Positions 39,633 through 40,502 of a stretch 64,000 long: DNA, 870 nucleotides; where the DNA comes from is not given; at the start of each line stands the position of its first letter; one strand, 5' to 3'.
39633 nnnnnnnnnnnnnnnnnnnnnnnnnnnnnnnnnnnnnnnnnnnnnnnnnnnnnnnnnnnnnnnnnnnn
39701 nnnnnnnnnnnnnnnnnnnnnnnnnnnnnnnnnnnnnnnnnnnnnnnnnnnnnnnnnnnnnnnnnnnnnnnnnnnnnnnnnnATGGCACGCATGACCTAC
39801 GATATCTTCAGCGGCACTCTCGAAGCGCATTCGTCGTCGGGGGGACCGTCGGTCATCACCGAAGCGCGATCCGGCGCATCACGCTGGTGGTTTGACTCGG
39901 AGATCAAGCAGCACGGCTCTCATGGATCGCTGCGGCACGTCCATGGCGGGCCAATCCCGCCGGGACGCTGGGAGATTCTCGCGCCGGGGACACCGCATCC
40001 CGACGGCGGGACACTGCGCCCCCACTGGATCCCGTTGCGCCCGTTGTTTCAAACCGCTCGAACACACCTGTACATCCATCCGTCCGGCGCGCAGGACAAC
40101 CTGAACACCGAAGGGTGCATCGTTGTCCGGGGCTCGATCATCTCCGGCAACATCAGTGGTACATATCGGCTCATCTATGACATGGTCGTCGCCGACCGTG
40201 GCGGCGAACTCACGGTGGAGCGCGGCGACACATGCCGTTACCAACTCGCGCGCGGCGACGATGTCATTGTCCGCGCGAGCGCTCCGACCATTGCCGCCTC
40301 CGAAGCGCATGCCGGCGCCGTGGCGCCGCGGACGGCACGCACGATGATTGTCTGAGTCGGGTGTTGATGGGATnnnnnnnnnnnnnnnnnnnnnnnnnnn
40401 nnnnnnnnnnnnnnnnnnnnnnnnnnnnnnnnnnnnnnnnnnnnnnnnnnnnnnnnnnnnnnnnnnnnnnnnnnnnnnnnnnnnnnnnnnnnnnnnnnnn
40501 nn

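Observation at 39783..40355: DUF2778/Tlde1-like putative peptidoglycan-targeting effector placed between clpV and vgrG without an obvious adjacent immunity gene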

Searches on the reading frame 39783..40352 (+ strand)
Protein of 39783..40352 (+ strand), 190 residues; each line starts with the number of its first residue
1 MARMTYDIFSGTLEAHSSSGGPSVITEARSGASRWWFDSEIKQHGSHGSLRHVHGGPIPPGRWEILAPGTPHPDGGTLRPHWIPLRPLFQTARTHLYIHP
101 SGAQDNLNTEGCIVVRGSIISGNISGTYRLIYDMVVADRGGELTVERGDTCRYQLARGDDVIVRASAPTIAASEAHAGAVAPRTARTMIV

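Call 3: search_protein_families(library=pfam, proteins=[window:39783-40352:+], max_evalue=0.01)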
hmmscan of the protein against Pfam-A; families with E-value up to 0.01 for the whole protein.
window:39783-40352:+ (190 aa): 0 families

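Call 4: search_protein_families(library=ncbifam, proteins=[window:39783-40352:+], max_evalue=0.01)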
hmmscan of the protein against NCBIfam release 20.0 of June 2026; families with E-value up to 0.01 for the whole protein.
window:39783-40352:+ (190 aa): 0 families

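Call 5: search_protein_families(library=pfam, proteins=[window:39783-40352:+], max_evalue=10)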
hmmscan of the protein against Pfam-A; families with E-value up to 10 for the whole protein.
window:39783-40352:+ (190 aa): 1 family
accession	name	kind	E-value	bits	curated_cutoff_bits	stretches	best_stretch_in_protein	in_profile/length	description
PF10908.13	Tlde1_dom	-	0.042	14.7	30.1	1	55-116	24-97/120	Tlde1 domain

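Call 6: search_solved_structures(query=window:39783-40352:+, max_evalue=10, show_alignments=3)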
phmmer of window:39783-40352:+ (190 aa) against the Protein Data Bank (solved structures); distinct sequences matched with E-value up to 10: 0.

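Call 7: search_protein_families(library=padloc, proteins=[window:39783-40352:+], max_evalue=10)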
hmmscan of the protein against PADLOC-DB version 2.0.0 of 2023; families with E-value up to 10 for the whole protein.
window:39783-40352:+ (190 aa): 0 families

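Call 8: find_homologous_proteins(query=window:39783-40352:+, max_evalue=0.001)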
Query window:39783-40352:+ (190 aa): 2 proteins with E <= 0.001 among 194 candidates.
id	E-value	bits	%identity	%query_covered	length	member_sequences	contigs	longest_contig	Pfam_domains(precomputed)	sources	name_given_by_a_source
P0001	2.9e-120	417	98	98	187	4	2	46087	-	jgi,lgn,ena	-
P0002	7.5e-29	119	49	76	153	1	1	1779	-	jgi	jgi:hypothetical protein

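Call 11: find_encoding_contigs(protein=P0001, flank=10000, max_places=6)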
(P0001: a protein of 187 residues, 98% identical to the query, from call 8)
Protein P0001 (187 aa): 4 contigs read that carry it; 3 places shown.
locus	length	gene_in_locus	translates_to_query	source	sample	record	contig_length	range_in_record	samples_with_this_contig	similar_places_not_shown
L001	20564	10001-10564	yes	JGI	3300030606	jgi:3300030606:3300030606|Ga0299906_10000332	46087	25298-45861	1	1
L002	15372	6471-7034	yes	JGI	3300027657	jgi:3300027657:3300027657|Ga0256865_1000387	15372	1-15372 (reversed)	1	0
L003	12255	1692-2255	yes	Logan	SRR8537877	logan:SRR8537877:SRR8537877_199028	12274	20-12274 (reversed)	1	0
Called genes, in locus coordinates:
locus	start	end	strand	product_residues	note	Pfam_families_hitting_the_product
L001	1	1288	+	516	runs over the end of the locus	PF06812:ImpA_N, PF16989:T6SS_VasJ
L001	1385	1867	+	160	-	PF05591:T6SS_VipA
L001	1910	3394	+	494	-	PF05943:VipB, PF18945:VipB_2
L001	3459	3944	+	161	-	PF05638:T6SS_HCP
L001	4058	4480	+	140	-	PF04965:GPW_gp25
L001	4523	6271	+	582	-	PF05947:T6SS_TssF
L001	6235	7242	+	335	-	PF06996:T6SS_TssG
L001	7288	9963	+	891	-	PF02861:Clp_N (weak), PF13191:AAA_16 (weak), PF23569:NBD_SMAX1 (weak), PF00004:AAA, PF17871:AAA_lid_9, PF07724:AAA_2, PF07728:AAA_5, PF10431:ClpB_D2-small, +2 more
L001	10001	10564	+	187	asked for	-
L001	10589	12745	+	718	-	PF05954:Phage_GPD, PF04717:Phage_base_V, PF22178:Gp5_trimer_C, PF06715:Gp5_C (weak), PF22178:Gp5_trimer_C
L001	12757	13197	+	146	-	-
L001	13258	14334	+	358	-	PF09937:DUF2169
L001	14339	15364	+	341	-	-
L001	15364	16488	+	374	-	PF13665:Tox-PAAR-like, PF15635:Tox-GHH2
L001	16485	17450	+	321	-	-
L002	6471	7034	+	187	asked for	-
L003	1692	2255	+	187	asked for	-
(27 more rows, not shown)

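Call 12: find_encoding_contigs(protein=P0002, flank=10000, max_places=6)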
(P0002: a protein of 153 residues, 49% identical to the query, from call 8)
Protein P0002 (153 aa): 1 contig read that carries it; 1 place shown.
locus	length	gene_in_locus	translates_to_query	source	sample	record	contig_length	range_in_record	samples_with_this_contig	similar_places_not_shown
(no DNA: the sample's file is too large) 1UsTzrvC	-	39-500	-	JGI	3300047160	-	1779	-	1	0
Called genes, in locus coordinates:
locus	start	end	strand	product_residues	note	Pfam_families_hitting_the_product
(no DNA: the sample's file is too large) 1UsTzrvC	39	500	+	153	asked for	-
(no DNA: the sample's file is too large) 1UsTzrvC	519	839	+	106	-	-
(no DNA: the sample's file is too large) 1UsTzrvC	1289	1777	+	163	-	?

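Call 17: search_protein_representatives(alignment_id=A1)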
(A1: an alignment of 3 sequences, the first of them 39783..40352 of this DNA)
Query: 3 sequences, 190 profile positions. Proteins with E-value up to 0.001 (for the whole library): 18; up to 1e-10: 7; up to 1e-30: 2. The best 18 are listed.
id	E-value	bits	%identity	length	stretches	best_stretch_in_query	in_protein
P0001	1.8e-118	409.0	-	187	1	4-190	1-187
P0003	3.6e-34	134.1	-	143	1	1-116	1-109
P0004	5.7e-30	120.4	-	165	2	23-146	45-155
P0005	2.3e-28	115.2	-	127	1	1-88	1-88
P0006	3.5e-23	98.3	-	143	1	1-146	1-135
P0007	4.0e-19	85.1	-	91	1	1-72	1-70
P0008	1.8e-17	79.6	-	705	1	23-145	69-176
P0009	3.2e-08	49.5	-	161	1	41-115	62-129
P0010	3.4e-08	49.4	-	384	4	18-73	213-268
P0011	7.1e-06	41.8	-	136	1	57-145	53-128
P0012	9.9e-06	41.4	-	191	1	43-118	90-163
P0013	2.4e-05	40.1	-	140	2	1-47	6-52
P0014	5.4e-05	39.0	-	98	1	52-145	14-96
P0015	6.1e-05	38.8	-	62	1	1-47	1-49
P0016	2.2e-04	37.0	-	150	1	56-135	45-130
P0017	4.2e-04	36.1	-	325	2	52-136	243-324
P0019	7.0e-04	35.3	-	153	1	2-145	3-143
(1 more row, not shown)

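Call 22: search_protein_families(library=pfam, alignment_id=A3, max_evalue=0.1)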
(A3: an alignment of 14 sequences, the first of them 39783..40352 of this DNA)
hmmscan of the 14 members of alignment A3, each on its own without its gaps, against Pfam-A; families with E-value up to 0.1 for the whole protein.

A. member 1, window:39783-40352:+ (190 aa): 1 family
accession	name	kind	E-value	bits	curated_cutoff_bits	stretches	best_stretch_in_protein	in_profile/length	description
PF10908.13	Tlde1_dom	-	0.042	14.7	30.1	0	55-116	24-97/120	Tlde1 domain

B. families by the number of members that match (of 14 scanned): 3 families
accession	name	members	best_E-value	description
PF10908.13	Tlde1_dom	12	6.9e-11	Tlde1 domain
PF03734.19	YkuD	9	2e-06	L,D-transpeptidase catalytic domain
PF18925.5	DUF5675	5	0.0057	Family of unknown function (DUF5675)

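Call 23: search_solved_structures(query=A3, max_evalue=10, show_alignments=3)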
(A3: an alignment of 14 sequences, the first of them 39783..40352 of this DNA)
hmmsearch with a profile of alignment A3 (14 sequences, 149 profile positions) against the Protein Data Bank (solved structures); distinct sequences matched with E-value up to 10: 4.
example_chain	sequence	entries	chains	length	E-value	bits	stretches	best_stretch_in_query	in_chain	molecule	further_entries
7uo8_A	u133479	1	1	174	0.037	17.2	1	94-124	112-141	Tlde1a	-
7uma_A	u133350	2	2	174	0.038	17.2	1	94-124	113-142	Tlde1a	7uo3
4qyw_A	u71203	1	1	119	0.45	13.7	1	112-146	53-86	Chemotaxis protein CheY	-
4yrh_A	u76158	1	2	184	2.1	11.5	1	55-137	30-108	Alpha-tubulin N-acetyltransferase 1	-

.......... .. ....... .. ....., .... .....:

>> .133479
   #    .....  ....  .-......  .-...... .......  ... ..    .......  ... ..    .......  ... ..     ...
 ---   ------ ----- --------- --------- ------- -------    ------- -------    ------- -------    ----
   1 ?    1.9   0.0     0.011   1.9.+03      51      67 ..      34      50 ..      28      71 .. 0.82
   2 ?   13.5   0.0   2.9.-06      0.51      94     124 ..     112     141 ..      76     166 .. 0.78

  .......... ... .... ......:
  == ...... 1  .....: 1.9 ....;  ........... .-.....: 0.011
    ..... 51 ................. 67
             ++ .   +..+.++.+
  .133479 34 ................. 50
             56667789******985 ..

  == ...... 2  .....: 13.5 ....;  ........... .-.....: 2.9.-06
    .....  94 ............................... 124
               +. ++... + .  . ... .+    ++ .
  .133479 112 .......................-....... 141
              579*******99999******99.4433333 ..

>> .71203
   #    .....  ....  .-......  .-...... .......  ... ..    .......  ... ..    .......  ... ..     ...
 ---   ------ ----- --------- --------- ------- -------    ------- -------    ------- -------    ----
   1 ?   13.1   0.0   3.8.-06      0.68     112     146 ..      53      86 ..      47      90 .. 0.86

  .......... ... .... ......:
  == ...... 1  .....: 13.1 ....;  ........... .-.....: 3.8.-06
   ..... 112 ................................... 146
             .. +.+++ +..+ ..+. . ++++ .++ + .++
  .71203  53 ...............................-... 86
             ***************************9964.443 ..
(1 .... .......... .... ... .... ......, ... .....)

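Call 25: search_protein_families(library=pfam, proteins=[P0002, P0003, P0004, P0006, P0009, P0012, P0014, P0016, P0017, P0019], max_evalue=0.1)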
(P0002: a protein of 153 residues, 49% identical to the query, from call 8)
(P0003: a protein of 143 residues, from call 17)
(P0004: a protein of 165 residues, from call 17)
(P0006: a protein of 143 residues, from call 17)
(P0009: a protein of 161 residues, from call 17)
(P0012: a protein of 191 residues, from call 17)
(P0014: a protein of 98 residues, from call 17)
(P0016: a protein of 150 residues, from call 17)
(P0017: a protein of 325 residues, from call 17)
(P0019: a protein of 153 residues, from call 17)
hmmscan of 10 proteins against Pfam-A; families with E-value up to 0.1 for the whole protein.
P0002 (153 aa): 1 family
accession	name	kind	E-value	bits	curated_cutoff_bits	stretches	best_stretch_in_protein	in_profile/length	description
PF10908.13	Tlde1_dom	-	0.0086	16.9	30.1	1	103-139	71-111/120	Tlde1 domain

P0003 (143 aa): 2 families
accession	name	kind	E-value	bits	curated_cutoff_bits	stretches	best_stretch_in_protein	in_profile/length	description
PF18925.5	DUF5675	-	0.019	15.2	26.7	1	57-108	37-86/114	Family of unknown function (DUF5675)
PF03734.19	YkuD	-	0.042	14.9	23.4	1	55-120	38-139/146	L,D-transpeptidase catalytic domain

P0004 (165 aa): 3 families
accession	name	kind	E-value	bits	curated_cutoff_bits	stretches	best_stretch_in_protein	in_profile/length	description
PF10908.13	Tlde1_dom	-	0.00012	23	30.1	1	60-147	6-112/120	Tlde1 domain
PF03734.19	YkuD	-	0.0013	19.8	23.4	1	56-143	14-137/146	L,D-transpeptidase catalytic domain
PF18925.5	DUF5675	-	0.034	14.5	26.7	1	79-137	37-92/114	Family of unknown function (DUF5675)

P0006 (143 aa): 3 families
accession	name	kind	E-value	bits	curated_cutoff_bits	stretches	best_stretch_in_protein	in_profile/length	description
PF10908.13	Tlde1_dom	-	8.8e-05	23.3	30.1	1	46-116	16-100/120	Tlde1 domain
PF18925.5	DUF5675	-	0.0057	16.9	26.7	1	55-114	36-88/114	Family of unknown function (DUF5675)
PF03734.19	YkuD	-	0.0066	17.5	23.4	1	43-123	30-137/146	L,D-transpeptidase catalytic domain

P0009 (161 aa): 2 families
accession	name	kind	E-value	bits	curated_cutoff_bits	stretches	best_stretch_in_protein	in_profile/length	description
PF10908.13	Tlde1_dom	-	1.4e-05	25.9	30.1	1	74-138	22-106/120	Tlde1 domain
PF03734.19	YkuD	-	0.039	15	23.4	1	67-138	29-135/146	L,D-transpeptidase catalytic domain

P0012 (191 aa): 2 families
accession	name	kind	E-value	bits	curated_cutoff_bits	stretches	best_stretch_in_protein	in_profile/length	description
PF10908.13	Tlde1_dom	-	9.7e-06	26.4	30.1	1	93-164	16-100/120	Tlde1 domain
PF03734.19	YkuD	-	0.051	14.6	23.4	1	99-172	56-138/146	L,D-transpeptidase catalytic domain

P0014 (98 aa): 1 family
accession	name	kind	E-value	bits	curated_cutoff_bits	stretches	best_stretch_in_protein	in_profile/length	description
PF10908.13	Tlde1_dom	-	0.0016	19.3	30.1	1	17-87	24-110/120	Tlde1 domain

P0016 (150 aa): 3 families
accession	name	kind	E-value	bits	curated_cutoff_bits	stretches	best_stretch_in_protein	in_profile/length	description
PF03734.19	YkuD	-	0.0074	17.3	23.4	1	24-111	15-129/146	L,D-transpeptidase catalytic domain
PF10908.13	Tlde1_dom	-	0.011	16.6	30.1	1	43-121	23-107/120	Tlde1 domain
PF18925.5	DUF5675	-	0.085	13.2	26.7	0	47-122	38-104/114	Family of unknown function (DUF5675)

P0017 (325 aa): 3 families
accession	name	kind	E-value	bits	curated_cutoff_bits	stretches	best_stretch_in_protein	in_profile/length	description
PF10908.13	Tlde1_dom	-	1.6e-21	77.4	30.1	2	25-119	4-110/120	Tlde1 domain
PF03734.19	YkuD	-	9.9e-13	49.3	23.4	2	226-318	30-140/146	L,D-transpeptidase catalytic domain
PF18925.5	DUF5675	-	0.00093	19.5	26.7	0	242-307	31-89/114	Family of unknown function (DUF5675)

P0019 (153 aa): 2 families
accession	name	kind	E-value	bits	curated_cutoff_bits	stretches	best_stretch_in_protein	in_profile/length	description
PF10908.13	Tlde1_dom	-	6.1e-06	27.1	30.1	1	59-135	17-111/120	Tlde1 domain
PF03734.19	YkuD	-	0.0063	17.5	23.4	1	44-120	24-126/146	L,D-transpeptidase catalytic domain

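Call 30: find_related_loci(query=A4, collection=genome_contigs, flank=8000)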
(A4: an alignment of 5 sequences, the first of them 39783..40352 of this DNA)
Query A4 (190 aa) in genome_contigs; peptide patterns used: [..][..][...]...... (x = any residue, [..] = any of these).
14 stretches matched a pattern; 3 encode a relative of the query (tblastn E <= 1e-3); 3 distinct loci.
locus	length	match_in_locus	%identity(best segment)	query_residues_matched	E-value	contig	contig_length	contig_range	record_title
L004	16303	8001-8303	33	18-116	1e-8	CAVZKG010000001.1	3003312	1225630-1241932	MAG: uncultured Verrucomicrobiae bacterium isolate MFD04463.bin.1.65 genome assembly, contig: contig_14780, whole genome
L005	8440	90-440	33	2-114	6e-8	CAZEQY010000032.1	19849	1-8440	MAG TPA_asm: uncultured bacterium isolate SRP262948_co1_152 genome assembly, contig: NODE_2558_length_19849_cov_75.83060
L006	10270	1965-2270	31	2-114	5e-5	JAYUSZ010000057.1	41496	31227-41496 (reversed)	MAG: Bryobacterales bacterium isolate GL119_DN_concoct_185 GL119_DN_concoct_185_56, whole genome shotgun sequence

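Call 31: predict_structure(alignment_id=A3)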
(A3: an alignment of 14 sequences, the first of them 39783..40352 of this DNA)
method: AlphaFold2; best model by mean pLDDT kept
length: 190 residues; sequences in the alignment: 14
mean_pLDDT: 83.6   pTM: 0.76
mean pLDDT of the five models: 83.6, 83.1, 83.0, 82.9, 80.1
residues with pLDDT >= 90: 107; 70-90: 40; 50-70: 25; < 50: 18
segments of 3 or more residues with pLDDT < 50: 172-178, 180-190
pLDDT, mean of each block of 10 residues (from residue 1): 95 94 93 90 88 92 97 91 97 95 70 92 93 97 88 69 60 48 40
secondary structure, 60 per line:
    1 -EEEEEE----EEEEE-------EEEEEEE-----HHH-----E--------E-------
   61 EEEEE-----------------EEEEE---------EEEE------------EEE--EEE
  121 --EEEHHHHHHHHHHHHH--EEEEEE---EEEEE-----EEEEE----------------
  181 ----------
elements in order: E2-7 E12-16 E24-30 E61-65 E83-87 E97-100 E113-115 E118-120 E123-125 H126-138 E141-146 E150-154 E160-164

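Call 34: fold_search(model_id=the predicted structure, library=pdb)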
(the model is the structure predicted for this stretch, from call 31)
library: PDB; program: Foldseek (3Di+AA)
matches with E <= 10: 205; with E <= 0.001: 0
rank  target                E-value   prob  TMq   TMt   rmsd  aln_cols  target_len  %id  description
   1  4xvo_A                1.7e-03  1.00  0.41  0.36   6.9       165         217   19  L,D-transpeptidase from Mycobacterium smegmatis (released 2015-02-11)
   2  4k73                  4.3e-03  1.00  0.42  0.36   5.6       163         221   16  X-ray crystal structure of an L,D-transpeptidase from Mycobacterium tuberculosis H37Rv (released 2013-06-12)
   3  5uwv_A                4.3e-03  1.00  0.38  0.24   5.6       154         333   16  Crystal structure of Mycobacterium abscessus L,D-transpeptidase 2 (released 2017-08-16)
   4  6d4k                  5.2e-03  0.97  0.34  0.28   9.5       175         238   13  Crystal structure of L,D-transpeptidase 3 from Mycobacterium tuberculosis at 1.32 A resolution (released 2019-02-27)
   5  8da2                  8.8e-03  0.98  0.34  0.22  10.0       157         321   12  Acinetobacter baumannii L,D-transpeptidase (released 2022-09-14)
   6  6d51                  9.9e-03  0.99  0.38  0.32   8.9       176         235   13  Crystal structure of L,D-transpeptidase 3 from Mycobacterium tuberculosis in complex with a faropenem-derived adduct (released 2019-02-27)
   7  6xj7_A                1.2e-02  1.00  0.44  0.30   5.5       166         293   15  Crystal structure of the helical cell shape determining protein Pgp2 (K307A mutant) from Campylobacter jejuni (released 2021-03-17)
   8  5uwv_D                1.2e-02  0.99  0.38  0.24   5.5       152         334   16  Crystal structure of Mycobacterium abscessus L,D-transpeptidase 2 (released 2017-08-16)
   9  4gsu_A                1.2e-02  0.97  0.34  0.25  10.2       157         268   16  Structural basis for the inhibition of Mycobacterium tuberculosis L,D-transpeptidase by meropenem, a drug effective ag (released 2013-02-27)
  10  4qra_A                1.3e-02  0.97  0.34  0.21  10.1       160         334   19  Structure and specificity of L-D-Transpeptidase from Mycobacterium tuberculosis and antibiotic resistance: Calcium bin (released 2015-12-23)
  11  4jmn                  1.3e-02  0.99  0.39  0.35   7.2       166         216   12  Crystal structure of LD transpeptidase LdtMt1 from M. tuberculosis (released 2013-10-23)
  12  7a1c_A                1.3e-02  0.97  0.34  0.26  10.1       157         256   17  LdtMT2 with covalent adduct derived from N-Thio-beta-lactam 1a (released 2021-04-21)
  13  4z7a                  1.5e-02  0.98  0.37  0.22   7.2       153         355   10  Structural and biochemical characterization of a non-functionally redundant M. tuberculosis (3,3) L,D-Transpeptidase, Ld (released 2015-09-02)
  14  5bmq                  1.5e-02  0.98  0.35  0.33   5.9       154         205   15  Crystal structure of L,D-transpeptidase (Yku) from Stackebrandtia nassauensis (released 2015-06-03)
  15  3tx4_A                1.5e-02  0.97  0.35  0.26   9.9       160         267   18  Crystal Structure of Mutant (C354A) M. tuberculosis LD-transpeptidase type 2 (released 2012-12-05)
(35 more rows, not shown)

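Call 41: find_encoding_contigs(protein=P0003, flank=8000, max_places=4)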
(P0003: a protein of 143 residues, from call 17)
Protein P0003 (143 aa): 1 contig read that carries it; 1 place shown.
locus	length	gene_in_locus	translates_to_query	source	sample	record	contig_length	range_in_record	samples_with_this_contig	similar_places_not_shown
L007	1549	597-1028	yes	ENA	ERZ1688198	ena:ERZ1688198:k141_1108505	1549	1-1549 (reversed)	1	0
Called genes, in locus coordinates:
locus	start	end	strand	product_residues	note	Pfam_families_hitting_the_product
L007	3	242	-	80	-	?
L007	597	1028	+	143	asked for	-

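Call 42: find_encoding_contigs(protein=P0004, flank=8000, max_places=4)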
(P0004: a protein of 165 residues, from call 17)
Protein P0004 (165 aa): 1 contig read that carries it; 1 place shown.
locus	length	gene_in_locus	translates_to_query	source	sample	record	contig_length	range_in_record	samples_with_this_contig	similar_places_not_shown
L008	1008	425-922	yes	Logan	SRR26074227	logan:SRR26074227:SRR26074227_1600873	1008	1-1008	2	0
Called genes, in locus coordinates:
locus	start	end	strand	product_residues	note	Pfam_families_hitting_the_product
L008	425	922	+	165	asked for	-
